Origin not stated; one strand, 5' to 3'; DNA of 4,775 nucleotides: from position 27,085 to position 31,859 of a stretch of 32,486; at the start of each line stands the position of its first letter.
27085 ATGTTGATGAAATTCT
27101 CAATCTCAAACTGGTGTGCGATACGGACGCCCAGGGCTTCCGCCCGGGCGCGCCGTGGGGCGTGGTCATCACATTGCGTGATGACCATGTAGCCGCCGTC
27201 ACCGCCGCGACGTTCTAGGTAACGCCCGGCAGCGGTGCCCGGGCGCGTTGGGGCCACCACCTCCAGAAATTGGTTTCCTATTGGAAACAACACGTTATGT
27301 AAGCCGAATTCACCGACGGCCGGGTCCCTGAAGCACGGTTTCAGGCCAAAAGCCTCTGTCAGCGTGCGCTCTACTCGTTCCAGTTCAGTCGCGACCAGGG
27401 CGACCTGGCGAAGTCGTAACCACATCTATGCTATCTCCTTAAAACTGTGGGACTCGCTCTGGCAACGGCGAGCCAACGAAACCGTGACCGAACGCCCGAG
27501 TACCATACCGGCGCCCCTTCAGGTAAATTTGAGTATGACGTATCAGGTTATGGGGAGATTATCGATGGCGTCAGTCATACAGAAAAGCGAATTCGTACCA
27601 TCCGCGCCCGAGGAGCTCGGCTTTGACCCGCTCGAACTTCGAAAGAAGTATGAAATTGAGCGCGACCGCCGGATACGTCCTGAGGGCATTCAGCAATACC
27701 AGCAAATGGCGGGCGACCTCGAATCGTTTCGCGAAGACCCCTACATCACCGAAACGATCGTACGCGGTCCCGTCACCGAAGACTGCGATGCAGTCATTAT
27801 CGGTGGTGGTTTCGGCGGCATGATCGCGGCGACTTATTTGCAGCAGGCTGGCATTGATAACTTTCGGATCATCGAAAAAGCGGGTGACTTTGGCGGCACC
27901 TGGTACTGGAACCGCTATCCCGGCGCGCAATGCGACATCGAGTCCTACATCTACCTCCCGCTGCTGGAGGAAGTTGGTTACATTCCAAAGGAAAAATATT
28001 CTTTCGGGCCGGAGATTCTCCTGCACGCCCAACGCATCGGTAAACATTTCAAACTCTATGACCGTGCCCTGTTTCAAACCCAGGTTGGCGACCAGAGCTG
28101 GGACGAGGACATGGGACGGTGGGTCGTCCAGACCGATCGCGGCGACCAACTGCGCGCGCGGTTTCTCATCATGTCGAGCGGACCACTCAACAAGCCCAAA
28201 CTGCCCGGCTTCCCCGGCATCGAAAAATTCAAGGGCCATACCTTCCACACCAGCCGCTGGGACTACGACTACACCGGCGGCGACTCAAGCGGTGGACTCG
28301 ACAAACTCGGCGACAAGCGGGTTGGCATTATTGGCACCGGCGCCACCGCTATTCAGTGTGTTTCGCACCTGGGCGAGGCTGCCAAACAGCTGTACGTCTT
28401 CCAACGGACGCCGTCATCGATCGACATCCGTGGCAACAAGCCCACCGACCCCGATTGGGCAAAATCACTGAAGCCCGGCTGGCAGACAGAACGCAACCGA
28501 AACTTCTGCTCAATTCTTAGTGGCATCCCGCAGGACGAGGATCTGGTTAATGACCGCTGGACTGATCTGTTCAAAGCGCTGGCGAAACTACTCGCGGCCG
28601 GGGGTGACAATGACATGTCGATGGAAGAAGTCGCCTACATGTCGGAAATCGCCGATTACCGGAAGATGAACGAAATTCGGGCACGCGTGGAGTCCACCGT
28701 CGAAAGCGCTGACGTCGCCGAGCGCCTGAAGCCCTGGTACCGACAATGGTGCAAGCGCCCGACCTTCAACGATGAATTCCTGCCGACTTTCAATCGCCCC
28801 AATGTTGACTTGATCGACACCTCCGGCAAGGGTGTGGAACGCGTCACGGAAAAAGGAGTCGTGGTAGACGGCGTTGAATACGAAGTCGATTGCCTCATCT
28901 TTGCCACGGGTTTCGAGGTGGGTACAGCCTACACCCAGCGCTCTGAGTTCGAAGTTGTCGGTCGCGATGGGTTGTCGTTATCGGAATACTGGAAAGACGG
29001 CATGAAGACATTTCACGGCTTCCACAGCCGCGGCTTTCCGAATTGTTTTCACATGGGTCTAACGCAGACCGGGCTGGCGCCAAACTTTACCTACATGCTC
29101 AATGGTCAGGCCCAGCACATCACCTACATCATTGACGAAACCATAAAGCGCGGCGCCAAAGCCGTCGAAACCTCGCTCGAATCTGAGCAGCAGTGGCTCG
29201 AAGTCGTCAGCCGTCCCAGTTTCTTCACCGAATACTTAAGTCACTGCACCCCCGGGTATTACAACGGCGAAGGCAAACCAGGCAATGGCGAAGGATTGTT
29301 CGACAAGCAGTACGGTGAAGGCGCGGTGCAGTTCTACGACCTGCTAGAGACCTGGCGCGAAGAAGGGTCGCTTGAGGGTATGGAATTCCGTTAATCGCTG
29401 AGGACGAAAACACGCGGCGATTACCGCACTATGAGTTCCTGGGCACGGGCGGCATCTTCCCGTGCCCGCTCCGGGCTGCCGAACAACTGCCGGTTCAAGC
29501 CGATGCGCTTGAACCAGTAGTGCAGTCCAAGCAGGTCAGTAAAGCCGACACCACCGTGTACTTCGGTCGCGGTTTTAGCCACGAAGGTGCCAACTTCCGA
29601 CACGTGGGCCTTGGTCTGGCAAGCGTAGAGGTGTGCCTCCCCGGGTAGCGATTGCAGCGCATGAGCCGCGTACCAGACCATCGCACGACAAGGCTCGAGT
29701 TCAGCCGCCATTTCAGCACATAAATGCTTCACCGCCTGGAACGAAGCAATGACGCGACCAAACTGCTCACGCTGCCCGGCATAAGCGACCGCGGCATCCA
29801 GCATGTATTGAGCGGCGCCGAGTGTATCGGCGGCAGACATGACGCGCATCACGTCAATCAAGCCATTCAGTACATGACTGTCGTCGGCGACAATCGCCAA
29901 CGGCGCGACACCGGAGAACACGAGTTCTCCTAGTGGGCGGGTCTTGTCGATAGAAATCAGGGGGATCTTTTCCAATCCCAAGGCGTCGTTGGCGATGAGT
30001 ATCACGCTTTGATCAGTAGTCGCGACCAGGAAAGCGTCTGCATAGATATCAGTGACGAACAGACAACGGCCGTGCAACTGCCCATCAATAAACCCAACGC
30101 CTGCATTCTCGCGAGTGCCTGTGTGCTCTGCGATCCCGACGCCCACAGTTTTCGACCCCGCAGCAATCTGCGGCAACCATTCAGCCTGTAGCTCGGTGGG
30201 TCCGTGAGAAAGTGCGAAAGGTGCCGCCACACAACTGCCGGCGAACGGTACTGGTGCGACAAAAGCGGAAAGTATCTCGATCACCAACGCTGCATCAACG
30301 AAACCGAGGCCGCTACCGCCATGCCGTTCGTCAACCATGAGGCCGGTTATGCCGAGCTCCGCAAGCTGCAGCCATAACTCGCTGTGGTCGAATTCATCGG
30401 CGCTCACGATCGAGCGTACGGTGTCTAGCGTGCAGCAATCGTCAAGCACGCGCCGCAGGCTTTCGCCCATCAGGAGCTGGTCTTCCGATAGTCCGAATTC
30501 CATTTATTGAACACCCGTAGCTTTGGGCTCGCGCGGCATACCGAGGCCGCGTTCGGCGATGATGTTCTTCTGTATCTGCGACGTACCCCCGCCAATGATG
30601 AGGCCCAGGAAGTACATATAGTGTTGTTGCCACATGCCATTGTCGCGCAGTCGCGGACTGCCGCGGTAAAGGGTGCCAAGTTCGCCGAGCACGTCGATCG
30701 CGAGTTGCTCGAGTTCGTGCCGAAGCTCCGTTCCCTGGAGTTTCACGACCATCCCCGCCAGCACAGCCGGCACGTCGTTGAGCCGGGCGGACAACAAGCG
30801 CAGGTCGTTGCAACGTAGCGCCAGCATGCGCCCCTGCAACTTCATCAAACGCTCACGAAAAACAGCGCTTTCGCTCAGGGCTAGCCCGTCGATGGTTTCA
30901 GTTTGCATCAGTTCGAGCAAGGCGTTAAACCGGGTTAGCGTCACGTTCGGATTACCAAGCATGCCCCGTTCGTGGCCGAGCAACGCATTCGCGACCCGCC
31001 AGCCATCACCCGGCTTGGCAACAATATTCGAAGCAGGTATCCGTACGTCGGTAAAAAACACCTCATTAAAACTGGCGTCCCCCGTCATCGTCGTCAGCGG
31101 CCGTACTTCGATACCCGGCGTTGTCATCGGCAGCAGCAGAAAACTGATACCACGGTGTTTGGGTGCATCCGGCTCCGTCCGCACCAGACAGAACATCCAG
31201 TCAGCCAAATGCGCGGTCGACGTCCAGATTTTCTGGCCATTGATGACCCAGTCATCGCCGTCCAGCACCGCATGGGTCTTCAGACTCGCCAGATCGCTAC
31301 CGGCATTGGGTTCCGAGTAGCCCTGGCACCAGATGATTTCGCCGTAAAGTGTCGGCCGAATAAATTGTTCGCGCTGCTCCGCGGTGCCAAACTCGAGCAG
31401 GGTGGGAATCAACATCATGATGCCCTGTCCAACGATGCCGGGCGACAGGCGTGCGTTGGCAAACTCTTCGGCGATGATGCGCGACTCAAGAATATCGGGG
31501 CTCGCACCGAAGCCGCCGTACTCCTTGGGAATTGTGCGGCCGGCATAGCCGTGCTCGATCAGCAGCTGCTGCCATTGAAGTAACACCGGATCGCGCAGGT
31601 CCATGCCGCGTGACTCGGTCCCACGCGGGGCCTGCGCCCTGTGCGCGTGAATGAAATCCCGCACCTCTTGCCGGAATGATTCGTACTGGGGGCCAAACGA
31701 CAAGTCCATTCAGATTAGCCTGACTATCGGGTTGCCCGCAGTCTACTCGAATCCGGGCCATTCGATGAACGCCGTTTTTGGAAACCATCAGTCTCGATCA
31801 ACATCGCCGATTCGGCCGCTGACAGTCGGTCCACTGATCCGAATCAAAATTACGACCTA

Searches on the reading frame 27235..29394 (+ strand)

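Call 33: search_protein_families(library=pfam, proteins=[window:27235-29394:+], max_evalue=0.001)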
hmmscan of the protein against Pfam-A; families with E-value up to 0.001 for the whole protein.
window:27235-29394:+ (719 aa): 6 families
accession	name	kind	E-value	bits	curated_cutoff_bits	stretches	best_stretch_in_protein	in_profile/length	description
PF13738.12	Pyr_redox_3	-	2e-13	50.7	30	1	187-393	1-197/305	Pyridine nucleotide-disulphide oxidoreductase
PF07992.20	Pyr_redox_2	-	1.2e-11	45.1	26.1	1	185-393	2-175/291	Pyridine nucleotide-disulphide oxidoreductase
PF00743.25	FMO-like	-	2.5e-11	43.2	22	1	261-395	86-218/532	Flavin-binding monooxygenase-like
PF13450.12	NAD_binding_8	-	2.4e-09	37.8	21.9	1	188-241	1-53/68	NAD(P)-binding Rossmann-like domain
PF01266.30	DAO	-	7.5e-06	26.1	27.9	0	185-223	1-39/353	FAD dependent oxidoreductase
PF00890.30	FAD_binding_2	-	7.3e-05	22.6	20.4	1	185-225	1-40/414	FAD binding domain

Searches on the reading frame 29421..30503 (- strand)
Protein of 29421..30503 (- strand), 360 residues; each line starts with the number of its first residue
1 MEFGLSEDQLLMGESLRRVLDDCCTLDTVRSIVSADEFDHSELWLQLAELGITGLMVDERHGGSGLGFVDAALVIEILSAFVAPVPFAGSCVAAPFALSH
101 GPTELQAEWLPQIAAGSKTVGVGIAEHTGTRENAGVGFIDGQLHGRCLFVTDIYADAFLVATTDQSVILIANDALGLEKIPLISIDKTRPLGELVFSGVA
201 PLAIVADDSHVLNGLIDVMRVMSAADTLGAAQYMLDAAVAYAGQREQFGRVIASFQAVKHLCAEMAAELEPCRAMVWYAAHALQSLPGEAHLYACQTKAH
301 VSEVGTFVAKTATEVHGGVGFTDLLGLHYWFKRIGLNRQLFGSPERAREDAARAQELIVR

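Call 33: search_protein_families(library=pfam, proteins=[window:29421-30503:-], max_evalue=0.001)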
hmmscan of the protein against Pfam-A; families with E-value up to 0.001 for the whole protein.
window:29421-30503:- (360 aa): 3 families
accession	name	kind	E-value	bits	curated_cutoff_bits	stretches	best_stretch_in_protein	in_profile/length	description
PF00441.29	Acyl-CoA_dh_1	-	1.1e-26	94.3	22.4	1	213-354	8-148/150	Acyl-CoA dehydrogenase, C-terminal domain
PF02771.21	Acyl-CoA_dh_N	-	2.7e-16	60.4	22.9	1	6-116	1-112/113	Acyl-CoA dehydrogenase, N-terminal domain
PF08028.16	Acyl-CoA_dh_2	-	7.5e-08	33.2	22.7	1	222-315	2-97/134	Acyl-CoA dehydrogenase, C-terminal domain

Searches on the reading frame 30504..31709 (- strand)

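Call 33: search_protein_families(library=pfam, proteins=[window:30504-31709:-], max_evalue=0.001)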
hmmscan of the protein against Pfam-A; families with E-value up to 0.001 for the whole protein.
window:30504-31709:- (401 aa): 3 families
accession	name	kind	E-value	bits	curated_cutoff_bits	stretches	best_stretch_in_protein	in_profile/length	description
PF02770.24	Acyl-CoA_dh_M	-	9.2e-23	80.7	33.3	1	128-222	1-97/97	Acyl-CoA dehydrogenase, middle domain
PF00441.29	Acyl-CoA_dh_1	-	1.7e-16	61.1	22.4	1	234-388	1-149/150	Acyl-CoA dehydrogenase, C-terminal domain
PF02771.21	Acyl-CoA_dh_N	-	3.5e-15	56.8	22.9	1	9-124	4-113/113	Acyl-CoA dehydrogenase, N-terminal domain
